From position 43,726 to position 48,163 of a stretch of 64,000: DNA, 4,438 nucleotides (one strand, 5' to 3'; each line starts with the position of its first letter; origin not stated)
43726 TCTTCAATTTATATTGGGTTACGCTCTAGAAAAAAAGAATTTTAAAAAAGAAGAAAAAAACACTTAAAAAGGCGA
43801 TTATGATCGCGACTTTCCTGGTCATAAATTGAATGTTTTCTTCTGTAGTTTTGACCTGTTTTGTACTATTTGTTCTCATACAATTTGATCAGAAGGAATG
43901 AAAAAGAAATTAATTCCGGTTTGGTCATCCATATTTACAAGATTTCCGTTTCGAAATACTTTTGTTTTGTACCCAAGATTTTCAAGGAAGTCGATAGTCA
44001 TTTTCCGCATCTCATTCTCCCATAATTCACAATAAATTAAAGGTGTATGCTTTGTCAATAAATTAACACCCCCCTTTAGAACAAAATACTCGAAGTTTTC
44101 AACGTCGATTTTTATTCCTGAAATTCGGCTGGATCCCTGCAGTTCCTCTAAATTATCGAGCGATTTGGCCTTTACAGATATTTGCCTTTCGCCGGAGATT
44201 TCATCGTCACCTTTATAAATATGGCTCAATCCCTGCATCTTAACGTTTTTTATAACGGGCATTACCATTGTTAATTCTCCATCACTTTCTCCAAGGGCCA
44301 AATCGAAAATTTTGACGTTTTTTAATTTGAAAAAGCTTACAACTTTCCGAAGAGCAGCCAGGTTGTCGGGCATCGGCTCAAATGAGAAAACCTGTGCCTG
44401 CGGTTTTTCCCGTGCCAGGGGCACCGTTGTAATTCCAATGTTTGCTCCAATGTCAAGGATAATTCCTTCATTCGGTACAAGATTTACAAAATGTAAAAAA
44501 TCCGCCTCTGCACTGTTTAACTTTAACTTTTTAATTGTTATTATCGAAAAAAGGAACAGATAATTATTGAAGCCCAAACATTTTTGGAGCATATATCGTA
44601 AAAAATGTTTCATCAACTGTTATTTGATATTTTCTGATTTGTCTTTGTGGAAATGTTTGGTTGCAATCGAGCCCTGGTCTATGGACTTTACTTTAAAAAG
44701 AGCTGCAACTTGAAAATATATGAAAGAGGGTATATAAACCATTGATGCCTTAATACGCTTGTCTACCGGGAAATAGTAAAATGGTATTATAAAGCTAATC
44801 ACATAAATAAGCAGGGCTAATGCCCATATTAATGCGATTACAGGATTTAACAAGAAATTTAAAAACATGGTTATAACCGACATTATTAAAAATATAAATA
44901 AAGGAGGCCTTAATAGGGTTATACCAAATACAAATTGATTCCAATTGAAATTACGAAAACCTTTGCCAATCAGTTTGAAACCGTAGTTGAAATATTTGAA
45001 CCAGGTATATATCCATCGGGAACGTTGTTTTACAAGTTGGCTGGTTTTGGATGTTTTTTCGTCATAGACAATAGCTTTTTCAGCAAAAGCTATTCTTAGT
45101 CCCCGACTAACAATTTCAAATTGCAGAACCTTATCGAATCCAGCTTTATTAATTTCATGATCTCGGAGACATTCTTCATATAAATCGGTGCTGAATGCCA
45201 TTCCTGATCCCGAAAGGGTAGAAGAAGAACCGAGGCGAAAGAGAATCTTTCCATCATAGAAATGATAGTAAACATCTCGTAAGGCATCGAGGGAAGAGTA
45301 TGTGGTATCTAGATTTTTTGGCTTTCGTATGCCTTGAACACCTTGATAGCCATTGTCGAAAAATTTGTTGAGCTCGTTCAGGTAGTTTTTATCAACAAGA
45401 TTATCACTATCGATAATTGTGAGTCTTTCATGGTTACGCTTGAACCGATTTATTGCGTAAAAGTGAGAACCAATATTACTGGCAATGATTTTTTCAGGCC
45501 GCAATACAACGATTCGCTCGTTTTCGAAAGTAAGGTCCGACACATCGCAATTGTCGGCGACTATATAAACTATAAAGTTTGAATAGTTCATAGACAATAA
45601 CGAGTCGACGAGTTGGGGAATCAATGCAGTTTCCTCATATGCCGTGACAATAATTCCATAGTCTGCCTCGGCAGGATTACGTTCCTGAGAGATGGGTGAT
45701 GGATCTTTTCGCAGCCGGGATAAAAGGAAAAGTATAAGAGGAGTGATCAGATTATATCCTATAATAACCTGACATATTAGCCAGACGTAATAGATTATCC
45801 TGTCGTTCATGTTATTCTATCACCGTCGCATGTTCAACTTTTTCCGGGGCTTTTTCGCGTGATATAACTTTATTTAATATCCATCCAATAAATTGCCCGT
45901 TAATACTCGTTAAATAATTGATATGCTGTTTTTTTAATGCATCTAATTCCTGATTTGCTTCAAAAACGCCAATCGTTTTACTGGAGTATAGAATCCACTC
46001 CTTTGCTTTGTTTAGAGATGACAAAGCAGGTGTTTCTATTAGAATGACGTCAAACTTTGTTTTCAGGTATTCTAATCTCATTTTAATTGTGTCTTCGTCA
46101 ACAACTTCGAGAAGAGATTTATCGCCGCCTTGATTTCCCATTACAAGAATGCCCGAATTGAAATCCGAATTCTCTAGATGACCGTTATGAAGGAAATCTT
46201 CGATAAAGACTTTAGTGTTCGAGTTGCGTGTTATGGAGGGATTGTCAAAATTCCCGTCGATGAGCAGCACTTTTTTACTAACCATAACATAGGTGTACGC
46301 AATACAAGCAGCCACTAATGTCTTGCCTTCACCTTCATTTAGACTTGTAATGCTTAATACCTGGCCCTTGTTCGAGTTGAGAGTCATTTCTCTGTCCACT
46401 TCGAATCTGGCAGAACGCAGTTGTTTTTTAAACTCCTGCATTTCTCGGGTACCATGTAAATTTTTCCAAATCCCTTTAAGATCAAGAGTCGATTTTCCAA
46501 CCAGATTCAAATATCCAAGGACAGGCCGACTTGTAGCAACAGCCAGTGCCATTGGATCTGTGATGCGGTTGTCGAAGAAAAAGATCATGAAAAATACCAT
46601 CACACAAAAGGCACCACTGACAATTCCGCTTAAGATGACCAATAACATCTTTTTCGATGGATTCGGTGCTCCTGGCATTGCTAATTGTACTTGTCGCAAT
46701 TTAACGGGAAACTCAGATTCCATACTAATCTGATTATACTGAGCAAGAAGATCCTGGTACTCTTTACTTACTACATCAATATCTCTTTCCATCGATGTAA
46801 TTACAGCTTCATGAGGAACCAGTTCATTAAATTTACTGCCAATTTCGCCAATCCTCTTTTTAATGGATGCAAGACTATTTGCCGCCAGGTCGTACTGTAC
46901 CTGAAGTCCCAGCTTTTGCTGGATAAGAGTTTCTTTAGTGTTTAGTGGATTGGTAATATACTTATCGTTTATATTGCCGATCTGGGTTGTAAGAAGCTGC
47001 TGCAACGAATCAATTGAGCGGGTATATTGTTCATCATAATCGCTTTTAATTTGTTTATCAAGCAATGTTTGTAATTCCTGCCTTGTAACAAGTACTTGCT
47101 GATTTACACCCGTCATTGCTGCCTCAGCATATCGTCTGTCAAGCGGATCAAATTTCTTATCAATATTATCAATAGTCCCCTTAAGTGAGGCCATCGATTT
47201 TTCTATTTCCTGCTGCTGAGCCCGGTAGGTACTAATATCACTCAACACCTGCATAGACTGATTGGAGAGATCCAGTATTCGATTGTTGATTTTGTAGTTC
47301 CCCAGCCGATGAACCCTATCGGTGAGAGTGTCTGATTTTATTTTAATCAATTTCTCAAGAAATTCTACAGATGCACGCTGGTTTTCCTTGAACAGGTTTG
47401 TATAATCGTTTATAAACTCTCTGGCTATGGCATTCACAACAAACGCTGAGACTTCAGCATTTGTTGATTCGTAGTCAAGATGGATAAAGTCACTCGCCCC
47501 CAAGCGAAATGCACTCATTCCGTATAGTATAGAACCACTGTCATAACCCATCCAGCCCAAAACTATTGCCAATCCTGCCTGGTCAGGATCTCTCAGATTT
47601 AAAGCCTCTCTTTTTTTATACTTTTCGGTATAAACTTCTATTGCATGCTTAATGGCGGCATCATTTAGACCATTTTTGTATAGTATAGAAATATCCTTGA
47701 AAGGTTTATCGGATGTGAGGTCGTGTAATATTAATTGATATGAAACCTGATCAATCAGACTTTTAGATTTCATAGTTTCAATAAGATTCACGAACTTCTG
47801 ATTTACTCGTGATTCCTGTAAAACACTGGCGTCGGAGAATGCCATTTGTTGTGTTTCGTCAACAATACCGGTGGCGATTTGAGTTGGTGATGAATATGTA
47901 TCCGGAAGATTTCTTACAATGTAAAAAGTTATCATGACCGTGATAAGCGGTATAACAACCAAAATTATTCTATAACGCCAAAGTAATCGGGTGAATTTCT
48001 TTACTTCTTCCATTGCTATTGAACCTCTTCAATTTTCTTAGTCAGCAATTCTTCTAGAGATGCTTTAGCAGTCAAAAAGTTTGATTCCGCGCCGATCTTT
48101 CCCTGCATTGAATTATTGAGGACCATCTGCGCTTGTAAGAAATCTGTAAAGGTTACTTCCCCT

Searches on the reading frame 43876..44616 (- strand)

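Call 18: search_protein_families(library=pfam, proteins=[window:43876-44616:-], max_evalue=0.001)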
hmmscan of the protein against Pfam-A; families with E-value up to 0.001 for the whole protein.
window:43876-44616:- (246 aa): 3 families
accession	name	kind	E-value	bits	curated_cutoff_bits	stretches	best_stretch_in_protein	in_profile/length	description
PF05050.19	Methyltransf_21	-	9e-17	62.2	22.7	1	55-217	1-172/173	Methyltransferase FkbM domain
PF05575.17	V_cholerae_RfbT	-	3.2e-05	23.8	27.9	1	43-204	73-231/286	Vibrio cholerae RfbT protein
PF02527.21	GidB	-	0.00023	21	27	1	14-106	13-105/184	rRNA small subunit methyltransferase G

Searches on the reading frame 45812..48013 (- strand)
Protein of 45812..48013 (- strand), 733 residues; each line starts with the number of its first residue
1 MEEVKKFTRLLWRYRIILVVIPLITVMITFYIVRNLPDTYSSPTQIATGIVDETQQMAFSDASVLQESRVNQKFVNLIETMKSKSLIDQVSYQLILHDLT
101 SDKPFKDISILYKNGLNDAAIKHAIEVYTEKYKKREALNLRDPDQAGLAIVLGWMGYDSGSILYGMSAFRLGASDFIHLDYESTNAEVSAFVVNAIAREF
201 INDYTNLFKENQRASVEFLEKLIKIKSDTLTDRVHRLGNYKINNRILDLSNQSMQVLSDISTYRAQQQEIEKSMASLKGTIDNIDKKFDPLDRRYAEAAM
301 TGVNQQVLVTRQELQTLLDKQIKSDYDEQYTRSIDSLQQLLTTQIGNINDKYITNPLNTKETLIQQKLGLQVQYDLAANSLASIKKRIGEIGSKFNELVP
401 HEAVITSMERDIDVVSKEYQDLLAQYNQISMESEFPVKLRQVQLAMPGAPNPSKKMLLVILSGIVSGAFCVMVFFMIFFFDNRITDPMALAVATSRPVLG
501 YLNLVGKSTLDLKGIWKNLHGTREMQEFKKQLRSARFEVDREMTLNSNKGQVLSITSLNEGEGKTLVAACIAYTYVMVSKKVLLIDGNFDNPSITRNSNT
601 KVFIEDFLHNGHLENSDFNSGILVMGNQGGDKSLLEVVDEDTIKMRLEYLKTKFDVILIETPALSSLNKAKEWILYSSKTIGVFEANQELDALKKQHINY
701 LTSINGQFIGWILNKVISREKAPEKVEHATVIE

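Call 19: search_protein_families(library=pfam, proteins=[window:45812-48013:-], max_evalue=0.001)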
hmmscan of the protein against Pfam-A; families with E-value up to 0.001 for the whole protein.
window:45812-48013:- (733 aa): 2 families
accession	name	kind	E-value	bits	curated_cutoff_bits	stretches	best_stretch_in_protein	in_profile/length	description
PF02706.20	Wzz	-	1.1e-05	26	25.5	1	5-94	6-91/91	Chain length determinant protein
PF01656.29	CbiA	-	0.00028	21.3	25.4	0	554-721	2-88/125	CobQ/CobB/MinD/ParA nucleotide binding domain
